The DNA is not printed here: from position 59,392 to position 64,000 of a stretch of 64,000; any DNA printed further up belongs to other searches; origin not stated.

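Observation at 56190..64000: Propeller-sensor PP2C phosphatase divergently paired with a giant GloVer-repeat surface protein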

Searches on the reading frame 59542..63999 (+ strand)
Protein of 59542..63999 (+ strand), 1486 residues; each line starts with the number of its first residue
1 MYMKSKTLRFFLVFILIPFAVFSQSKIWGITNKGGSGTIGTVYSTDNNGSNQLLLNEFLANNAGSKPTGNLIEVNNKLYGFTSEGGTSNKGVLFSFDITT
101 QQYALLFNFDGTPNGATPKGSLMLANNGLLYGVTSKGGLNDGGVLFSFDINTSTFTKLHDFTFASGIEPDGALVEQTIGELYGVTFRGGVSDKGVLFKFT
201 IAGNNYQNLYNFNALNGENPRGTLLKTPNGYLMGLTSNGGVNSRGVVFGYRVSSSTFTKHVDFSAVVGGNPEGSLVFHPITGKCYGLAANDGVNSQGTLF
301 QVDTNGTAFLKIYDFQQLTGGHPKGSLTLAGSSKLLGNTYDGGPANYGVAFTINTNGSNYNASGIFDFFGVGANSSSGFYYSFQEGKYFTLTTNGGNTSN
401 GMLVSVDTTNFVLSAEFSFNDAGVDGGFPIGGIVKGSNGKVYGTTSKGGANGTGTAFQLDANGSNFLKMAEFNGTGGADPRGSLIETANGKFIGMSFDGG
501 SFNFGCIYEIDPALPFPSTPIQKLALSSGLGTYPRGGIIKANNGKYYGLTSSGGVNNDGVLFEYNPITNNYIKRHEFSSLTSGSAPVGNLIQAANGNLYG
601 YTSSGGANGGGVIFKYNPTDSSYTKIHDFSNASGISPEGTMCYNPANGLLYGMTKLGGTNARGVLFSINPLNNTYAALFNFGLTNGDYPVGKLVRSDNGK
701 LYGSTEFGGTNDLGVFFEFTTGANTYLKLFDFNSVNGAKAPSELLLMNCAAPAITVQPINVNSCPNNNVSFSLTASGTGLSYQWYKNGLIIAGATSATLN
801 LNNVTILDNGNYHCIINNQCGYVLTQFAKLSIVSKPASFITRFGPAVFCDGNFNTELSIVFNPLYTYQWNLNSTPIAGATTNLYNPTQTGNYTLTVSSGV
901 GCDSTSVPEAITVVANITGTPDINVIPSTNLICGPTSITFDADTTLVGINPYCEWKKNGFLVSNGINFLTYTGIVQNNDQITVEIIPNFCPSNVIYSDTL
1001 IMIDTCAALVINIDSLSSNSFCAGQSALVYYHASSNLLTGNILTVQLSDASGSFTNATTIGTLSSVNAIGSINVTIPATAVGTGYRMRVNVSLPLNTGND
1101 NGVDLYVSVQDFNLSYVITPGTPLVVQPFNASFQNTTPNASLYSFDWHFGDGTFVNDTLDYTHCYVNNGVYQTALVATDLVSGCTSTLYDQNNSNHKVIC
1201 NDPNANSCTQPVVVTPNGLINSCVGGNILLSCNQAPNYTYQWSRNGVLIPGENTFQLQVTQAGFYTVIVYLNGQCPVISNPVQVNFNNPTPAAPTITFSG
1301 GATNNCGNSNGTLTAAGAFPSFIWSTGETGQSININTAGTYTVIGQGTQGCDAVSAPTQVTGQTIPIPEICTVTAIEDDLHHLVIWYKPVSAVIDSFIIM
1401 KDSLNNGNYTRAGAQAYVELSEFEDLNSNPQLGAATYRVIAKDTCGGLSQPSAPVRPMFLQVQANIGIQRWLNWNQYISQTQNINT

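Call 8: search_protein_families(library=pfam, proteins=[window:59542-63999:+], max_evalue=0.01)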
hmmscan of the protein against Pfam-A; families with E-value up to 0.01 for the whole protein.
window:59542-63999:+ (1486 aa): 7 families
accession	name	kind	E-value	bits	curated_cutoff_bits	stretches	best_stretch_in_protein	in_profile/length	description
PF13895.12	Ig_2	-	2.2e-11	44.3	27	1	752-819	2-66/79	Immunoglobulin domain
PF13927.12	Ig_3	-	3.8e-11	43.8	30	1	752-818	2-78/78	Immunoglobulin domain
PF18911.6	PKD_4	-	1.1e-08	35.4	27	1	1128-1184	21-75/85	PKD domain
PF07679.22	I-set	-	0.00013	22.4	23.7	1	752-823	1-82/90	Immunoglobulin I-set domain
PF19081.6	Ig_7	-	0.00077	20.1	27.3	0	755-795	5-48/84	Ig-like domain CHU_C associated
PF00801.26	PKD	-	0.0043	17.5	23.5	1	1129-1187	15-75/80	PKD domain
PF20009.4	GEVED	-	0.0063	17.8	24.4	1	1051-1113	11-76/78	GEVED domain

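Call 9: search_protein_families(library=ncbifam, proteins=[window:59542-63999:+], max_evalue=0.01)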
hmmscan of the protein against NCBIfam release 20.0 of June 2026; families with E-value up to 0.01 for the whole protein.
window:59542-63999:+ (1486 aa): 1 family
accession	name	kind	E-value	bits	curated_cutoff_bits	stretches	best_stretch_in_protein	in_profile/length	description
TIGR03803.2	Gloeo_Verruco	domain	3.3e-123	401.4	44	12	583-631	1-48/50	choice-of-anchor tandem repeat GloVer-containing protein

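Call 83: search_solved_structures(query=window:59542-63999:+, max_evalue=0.01)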
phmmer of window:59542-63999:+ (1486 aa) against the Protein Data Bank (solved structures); distinct sequences matched with E-value up to 0.01: 5.
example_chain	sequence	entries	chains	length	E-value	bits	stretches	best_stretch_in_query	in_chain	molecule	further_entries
9c2d_S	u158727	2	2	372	9.1e-27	96.5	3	751-832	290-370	Tail protein | Putative tail protein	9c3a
9ncf_S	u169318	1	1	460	1.6e-24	89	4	750-828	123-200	Immunoglobulin-like domain protein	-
3k0w_A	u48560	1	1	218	4.4e-06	27.9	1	754-840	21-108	Mucosa-associated lymphoid tissue lymphoma translocation protein 1, isoform 2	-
3jxa_A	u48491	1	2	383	0.0037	18.2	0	764-834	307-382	Contactin 4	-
3kld_A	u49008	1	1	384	0.0037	18.2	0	764-834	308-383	Contactin 4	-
